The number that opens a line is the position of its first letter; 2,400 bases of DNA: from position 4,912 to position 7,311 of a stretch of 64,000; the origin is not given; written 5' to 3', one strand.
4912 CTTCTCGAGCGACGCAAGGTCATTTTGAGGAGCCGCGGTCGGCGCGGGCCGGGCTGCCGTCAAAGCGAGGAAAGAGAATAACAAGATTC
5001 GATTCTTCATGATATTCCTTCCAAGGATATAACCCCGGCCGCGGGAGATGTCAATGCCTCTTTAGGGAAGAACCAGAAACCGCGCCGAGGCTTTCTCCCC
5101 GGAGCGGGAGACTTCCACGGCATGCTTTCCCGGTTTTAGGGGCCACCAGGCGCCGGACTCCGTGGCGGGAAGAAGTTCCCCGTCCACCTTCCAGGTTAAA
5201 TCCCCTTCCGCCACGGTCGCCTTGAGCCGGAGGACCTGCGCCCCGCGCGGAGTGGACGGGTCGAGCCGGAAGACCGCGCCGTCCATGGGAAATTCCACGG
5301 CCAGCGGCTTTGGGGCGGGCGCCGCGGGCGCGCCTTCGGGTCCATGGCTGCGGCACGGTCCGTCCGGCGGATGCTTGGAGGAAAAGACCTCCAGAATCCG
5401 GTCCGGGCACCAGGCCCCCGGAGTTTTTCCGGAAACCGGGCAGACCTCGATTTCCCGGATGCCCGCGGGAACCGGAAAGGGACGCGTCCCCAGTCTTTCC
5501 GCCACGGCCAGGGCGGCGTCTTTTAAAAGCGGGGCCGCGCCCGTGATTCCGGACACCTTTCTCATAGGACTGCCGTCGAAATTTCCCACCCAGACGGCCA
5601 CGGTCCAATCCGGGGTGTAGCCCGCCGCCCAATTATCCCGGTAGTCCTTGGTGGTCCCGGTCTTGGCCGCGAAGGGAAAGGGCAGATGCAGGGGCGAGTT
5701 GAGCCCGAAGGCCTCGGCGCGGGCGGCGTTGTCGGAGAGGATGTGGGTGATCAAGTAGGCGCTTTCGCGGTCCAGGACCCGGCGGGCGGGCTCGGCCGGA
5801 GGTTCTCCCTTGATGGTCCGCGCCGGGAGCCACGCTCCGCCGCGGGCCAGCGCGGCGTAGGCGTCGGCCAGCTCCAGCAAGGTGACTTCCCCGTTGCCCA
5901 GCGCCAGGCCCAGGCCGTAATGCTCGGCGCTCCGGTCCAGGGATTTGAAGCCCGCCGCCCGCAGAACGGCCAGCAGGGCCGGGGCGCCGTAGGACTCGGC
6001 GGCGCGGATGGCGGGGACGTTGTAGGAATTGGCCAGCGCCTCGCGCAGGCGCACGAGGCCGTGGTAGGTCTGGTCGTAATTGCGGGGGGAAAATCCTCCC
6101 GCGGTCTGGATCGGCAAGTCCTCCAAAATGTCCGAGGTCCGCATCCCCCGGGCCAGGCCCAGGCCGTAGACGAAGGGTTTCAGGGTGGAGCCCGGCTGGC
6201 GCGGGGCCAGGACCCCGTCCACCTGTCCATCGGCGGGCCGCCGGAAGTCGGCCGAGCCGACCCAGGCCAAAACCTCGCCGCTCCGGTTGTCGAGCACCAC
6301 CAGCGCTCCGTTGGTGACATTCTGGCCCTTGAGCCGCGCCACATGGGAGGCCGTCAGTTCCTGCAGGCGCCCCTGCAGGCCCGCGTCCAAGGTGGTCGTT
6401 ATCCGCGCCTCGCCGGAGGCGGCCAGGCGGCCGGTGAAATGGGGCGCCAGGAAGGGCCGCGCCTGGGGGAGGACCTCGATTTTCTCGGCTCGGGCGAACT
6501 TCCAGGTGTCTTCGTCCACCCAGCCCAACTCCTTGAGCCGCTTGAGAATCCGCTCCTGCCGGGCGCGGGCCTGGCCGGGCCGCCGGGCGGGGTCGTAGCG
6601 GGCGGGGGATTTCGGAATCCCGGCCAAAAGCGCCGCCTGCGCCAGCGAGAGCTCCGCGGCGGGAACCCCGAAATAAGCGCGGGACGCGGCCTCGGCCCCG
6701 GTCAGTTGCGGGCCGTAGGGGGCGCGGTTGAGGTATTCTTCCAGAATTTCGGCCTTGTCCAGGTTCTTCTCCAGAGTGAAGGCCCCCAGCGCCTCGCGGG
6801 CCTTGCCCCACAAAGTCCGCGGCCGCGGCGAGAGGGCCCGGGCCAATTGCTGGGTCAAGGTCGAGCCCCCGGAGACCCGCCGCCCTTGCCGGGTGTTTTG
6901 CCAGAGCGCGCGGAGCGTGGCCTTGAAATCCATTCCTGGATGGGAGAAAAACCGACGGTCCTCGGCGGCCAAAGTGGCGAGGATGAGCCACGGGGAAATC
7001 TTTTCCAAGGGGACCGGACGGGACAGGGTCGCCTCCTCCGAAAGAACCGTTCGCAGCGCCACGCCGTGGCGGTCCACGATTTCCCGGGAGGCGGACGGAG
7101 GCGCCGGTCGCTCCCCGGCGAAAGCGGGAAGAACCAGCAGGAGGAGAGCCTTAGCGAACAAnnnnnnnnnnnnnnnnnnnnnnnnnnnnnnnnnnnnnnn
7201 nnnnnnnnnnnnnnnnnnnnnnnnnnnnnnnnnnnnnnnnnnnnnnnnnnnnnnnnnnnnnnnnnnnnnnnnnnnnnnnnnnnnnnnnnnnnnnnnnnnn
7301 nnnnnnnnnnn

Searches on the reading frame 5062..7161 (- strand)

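Call 46: search_protein_families(library=pfam, proteins=[window:5062-7161:-], max_evalue=0.0001)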
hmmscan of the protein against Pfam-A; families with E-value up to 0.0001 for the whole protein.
window:5062-7161:- (699 aa): 3 families
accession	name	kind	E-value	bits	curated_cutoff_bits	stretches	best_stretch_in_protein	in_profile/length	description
PF00912.28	Transgly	-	8.5e-57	191.9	27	1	43-209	10-177/178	Transglycosylase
PF00905.27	Transpeptidase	-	2e-23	83.5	22.1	1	285-535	1-283/299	Penicillin binding protein transpeptidase domain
PF06832.18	BiPBP_C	-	9.9e-13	48.2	26.8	1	614-692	6-87/90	Penicillin-Binding Protein C-terminus Family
